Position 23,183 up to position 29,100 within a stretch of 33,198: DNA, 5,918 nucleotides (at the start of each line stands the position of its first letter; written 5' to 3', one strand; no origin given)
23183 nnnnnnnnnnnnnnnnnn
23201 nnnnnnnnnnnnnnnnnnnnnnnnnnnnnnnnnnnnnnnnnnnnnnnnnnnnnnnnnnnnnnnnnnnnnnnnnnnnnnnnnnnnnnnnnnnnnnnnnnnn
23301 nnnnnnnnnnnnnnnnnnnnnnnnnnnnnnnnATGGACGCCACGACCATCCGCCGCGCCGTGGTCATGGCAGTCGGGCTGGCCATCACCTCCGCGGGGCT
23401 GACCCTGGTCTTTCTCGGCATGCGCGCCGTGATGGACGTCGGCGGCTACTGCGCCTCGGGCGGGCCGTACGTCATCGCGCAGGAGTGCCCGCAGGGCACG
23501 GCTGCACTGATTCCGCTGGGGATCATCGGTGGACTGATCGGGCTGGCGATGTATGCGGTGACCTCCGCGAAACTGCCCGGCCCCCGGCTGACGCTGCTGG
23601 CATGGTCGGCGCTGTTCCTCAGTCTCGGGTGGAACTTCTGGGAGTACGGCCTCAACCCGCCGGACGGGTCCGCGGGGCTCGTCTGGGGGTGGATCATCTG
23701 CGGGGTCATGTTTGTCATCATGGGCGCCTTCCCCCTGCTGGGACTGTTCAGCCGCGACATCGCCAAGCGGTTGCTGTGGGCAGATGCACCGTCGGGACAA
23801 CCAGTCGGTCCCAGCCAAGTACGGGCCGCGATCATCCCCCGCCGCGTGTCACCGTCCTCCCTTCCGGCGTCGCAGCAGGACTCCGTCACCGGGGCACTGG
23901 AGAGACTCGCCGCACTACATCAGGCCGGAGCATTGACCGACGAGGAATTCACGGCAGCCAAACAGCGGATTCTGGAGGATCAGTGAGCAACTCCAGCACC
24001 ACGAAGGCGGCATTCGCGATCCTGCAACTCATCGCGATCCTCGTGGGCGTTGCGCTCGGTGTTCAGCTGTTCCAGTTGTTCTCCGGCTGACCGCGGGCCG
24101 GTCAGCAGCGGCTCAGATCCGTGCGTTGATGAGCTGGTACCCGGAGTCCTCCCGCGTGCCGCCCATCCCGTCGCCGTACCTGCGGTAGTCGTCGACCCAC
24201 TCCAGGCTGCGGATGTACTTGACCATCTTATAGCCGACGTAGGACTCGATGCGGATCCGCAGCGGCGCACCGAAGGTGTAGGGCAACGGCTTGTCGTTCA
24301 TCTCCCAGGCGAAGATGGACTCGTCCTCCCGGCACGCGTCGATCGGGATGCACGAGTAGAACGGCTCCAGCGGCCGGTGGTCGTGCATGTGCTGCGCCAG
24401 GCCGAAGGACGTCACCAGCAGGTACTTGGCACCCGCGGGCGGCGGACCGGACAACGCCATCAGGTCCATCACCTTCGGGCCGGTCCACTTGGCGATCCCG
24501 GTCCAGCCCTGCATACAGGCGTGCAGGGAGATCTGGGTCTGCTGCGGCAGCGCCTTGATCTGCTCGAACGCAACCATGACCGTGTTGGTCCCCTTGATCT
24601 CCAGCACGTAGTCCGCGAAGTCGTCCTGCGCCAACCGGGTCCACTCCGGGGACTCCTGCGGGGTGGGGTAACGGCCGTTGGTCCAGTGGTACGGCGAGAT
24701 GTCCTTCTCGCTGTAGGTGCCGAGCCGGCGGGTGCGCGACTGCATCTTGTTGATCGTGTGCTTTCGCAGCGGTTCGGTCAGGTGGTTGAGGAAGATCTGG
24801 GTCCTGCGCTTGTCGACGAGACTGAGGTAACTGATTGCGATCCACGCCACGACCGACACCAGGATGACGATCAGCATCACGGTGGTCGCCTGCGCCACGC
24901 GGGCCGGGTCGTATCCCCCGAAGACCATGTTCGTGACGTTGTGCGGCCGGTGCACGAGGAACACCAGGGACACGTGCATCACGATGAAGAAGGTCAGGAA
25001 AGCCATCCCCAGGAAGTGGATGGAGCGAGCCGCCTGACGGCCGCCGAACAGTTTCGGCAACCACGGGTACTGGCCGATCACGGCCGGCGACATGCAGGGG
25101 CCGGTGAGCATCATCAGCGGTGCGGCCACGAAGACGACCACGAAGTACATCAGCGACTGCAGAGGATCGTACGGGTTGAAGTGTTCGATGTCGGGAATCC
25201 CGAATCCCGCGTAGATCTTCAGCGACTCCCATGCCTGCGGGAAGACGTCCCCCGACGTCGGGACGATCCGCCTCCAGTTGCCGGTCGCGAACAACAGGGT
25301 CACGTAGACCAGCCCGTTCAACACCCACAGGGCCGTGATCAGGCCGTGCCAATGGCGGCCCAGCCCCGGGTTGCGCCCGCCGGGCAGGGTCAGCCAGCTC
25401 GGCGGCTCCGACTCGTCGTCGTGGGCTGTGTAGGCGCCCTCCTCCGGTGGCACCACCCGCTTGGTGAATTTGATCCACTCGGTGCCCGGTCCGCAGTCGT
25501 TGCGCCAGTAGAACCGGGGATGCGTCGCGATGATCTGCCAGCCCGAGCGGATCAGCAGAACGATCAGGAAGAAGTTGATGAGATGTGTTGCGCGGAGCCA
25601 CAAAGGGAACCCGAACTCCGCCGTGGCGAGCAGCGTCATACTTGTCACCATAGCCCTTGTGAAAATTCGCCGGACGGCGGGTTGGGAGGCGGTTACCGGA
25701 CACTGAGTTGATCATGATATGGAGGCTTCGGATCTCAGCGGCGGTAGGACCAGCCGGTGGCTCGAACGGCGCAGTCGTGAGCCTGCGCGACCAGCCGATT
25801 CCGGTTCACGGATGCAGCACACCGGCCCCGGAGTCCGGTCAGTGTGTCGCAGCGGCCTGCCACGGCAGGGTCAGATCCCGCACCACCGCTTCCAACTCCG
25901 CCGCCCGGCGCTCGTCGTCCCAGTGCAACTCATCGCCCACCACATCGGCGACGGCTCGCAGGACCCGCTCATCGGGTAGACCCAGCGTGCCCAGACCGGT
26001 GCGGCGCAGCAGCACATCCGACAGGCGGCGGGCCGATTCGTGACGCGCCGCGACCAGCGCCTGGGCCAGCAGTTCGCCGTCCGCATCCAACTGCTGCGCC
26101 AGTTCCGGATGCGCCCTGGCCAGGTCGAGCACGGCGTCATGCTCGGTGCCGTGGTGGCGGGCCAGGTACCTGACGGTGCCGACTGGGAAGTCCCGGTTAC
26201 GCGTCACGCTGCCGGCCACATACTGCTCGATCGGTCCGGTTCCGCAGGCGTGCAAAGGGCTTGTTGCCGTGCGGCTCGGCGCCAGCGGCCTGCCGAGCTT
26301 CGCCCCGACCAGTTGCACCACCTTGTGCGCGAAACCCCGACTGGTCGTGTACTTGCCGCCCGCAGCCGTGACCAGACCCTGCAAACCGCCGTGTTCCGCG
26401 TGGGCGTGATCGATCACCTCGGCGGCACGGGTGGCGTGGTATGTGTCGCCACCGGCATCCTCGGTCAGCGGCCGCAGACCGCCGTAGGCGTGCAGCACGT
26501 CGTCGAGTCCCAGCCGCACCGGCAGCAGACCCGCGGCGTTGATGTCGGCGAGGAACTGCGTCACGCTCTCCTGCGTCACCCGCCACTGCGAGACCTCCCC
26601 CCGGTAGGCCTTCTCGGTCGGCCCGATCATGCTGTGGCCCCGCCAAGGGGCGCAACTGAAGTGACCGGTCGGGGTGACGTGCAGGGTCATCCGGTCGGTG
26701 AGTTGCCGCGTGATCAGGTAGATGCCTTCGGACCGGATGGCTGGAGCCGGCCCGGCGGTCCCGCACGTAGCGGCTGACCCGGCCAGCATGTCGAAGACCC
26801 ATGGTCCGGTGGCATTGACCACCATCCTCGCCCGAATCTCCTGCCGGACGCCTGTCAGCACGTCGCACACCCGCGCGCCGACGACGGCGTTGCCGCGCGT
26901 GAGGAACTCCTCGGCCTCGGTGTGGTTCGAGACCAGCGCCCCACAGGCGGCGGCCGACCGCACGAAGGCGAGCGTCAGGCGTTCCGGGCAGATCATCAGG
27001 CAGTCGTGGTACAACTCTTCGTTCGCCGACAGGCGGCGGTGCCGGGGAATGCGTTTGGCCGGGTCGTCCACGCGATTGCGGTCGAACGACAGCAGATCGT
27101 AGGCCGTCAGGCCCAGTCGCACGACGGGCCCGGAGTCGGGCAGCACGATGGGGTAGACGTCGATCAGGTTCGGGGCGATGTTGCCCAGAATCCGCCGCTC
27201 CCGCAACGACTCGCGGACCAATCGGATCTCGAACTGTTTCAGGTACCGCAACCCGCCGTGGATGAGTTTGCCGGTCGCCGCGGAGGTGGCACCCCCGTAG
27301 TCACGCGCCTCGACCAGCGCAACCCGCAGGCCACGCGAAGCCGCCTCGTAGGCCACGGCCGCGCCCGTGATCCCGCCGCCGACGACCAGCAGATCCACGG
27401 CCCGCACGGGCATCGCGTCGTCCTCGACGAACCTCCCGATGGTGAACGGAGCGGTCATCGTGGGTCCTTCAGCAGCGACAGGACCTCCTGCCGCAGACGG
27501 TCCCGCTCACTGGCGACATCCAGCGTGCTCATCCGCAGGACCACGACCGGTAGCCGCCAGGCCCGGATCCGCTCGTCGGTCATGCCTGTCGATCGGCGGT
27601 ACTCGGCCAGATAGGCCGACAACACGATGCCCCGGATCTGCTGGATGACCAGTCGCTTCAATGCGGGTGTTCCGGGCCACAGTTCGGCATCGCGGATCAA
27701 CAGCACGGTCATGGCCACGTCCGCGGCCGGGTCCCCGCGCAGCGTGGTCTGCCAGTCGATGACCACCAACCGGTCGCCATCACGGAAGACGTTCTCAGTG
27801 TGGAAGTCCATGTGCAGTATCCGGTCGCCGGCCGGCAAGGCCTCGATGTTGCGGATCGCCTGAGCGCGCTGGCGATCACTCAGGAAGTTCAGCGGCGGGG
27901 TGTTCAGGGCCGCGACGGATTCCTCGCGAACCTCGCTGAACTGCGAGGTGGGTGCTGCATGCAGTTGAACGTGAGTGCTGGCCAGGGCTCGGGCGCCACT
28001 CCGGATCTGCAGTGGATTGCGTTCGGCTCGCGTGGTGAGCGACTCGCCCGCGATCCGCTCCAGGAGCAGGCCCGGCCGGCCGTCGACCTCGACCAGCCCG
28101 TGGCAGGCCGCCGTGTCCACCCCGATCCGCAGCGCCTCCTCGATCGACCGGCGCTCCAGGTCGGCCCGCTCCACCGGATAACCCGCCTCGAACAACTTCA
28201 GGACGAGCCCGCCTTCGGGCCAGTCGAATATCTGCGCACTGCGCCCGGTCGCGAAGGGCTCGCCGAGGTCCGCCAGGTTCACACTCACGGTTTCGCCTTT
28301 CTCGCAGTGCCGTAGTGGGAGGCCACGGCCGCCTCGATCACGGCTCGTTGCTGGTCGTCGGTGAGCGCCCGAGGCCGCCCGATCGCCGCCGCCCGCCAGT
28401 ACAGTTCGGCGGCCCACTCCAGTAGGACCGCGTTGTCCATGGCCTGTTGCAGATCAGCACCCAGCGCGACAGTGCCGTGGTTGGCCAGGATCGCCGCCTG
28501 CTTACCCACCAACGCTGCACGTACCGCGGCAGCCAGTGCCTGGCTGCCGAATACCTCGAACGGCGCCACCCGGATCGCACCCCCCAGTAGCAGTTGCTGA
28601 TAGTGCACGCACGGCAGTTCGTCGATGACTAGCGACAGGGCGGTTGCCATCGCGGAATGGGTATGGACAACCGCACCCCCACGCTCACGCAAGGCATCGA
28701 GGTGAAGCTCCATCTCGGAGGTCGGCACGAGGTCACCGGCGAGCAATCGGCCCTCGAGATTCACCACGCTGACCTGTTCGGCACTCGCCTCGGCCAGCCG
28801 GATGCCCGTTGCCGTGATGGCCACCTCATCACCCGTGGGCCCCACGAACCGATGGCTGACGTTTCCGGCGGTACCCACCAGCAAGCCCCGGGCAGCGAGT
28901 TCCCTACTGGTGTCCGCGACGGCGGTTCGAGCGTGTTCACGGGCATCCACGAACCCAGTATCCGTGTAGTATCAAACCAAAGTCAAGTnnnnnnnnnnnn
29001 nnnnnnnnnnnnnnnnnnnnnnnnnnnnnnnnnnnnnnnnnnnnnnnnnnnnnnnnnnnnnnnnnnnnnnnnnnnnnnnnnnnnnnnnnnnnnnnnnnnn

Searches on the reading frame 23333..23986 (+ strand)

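Call 22: search_protein_families(library=pfam, proteins=[window:23333-23986:+], max_evalue=0.001)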
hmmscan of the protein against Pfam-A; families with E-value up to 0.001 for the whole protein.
window:23333-23986:+ (217 aa): 1 family
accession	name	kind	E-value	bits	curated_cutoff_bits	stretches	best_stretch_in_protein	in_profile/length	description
PF09851.14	SHOCT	-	1.3e-08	34.8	27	1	188-214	2-28/28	Short C-terminal domain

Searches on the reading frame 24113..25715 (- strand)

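Call 8: search_protein_families(library=pfam, proteins=[window:24228-25715:-], max_evalue=0.001)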
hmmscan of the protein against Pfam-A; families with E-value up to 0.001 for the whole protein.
window:24228-25715:- (495 aa): 0 families

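Call 22: search_protein_families(library=pfam, proteins=[window:24113-25651:-], max_evalue=0.001)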
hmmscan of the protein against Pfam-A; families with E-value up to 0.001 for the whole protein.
window:24113-25651:- (512 aa): 2 families
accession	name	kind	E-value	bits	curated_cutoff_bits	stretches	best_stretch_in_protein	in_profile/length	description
PF00174.25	Oxidored_molyb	-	3.4e-23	82.5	24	1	343-488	7-163/169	Oxidoreductase molybdopterin binding domain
PF01292.26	Ni_hydr_CYTB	-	4.5e-18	66.1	30.1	1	15-245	2-179/179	Prokaryotic cytochrome b561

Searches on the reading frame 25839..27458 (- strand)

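Call 8: search_protein_families(library=pfam, proteins=[window:25839-27458:-], max_evalue=0.001)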
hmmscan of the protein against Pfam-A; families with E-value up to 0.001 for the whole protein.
window:25839-27458:- (539 aa): 7 families
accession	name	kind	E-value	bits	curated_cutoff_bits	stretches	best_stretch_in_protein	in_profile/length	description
PF01266.30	DAO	-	2.2e-38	133.2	27.9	1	22-373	1-352/353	FAD dependent oxidoreductase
PF16901.10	DAO_C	-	1.1e-16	61.2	31.4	1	411-518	15-126/126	C-terminal domain of alpha-glycerophosphate oxidase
PF12831.13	FAD_oxidored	-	3.7e-10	40.1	27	1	22-69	1-49/416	FAD dependent oxidoreductase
PF00890.30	FAD_binding_2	-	3.6e-08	33.5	20.4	1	22-64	1-44/414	FAD binding domain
PF01494.25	FAD_binding_3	-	2.5e-06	27.4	22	1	21-220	2-160/349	FAD binding domain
PF13450.12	NAD_binding_8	-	5.4e-06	27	21.9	1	25-57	1-33/68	NAD(P)-binding Rossmann-like domain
PF07992.20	Pyr_redox_2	-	0.00024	21.1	26.1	1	21-53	143-175/291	Pyridine nucleotide-disulphide oxidoreductase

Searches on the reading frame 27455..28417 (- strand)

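Call 8: search_protein_families(library=pfam, proteins=[window:27455-28417:-], max_evalue=0.001)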
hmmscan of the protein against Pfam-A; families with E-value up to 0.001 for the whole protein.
window:27455-28417:- (320 aa): 1 family
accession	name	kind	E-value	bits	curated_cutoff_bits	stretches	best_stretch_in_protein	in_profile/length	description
PF01636.29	APH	-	1.1e-19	71.6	23.2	1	65-243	16-215/239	Phosphotransferase enzyme family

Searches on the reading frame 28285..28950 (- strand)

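Call 8: search_protein_families(library=pfam, proteins=[window:28285-28950:-], max_evalue=0.001)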
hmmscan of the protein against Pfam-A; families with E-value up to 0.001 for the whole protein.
window:28285-28950:- (221 aa): 1 family
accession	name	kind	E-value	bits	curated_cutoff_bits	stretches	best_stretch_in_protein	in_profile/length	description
PF00596.27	Aldolase_II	-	5.8e-41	140.8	22.2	1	10-185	2-183/183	Class II Aldolase and Adducin N-terminal domain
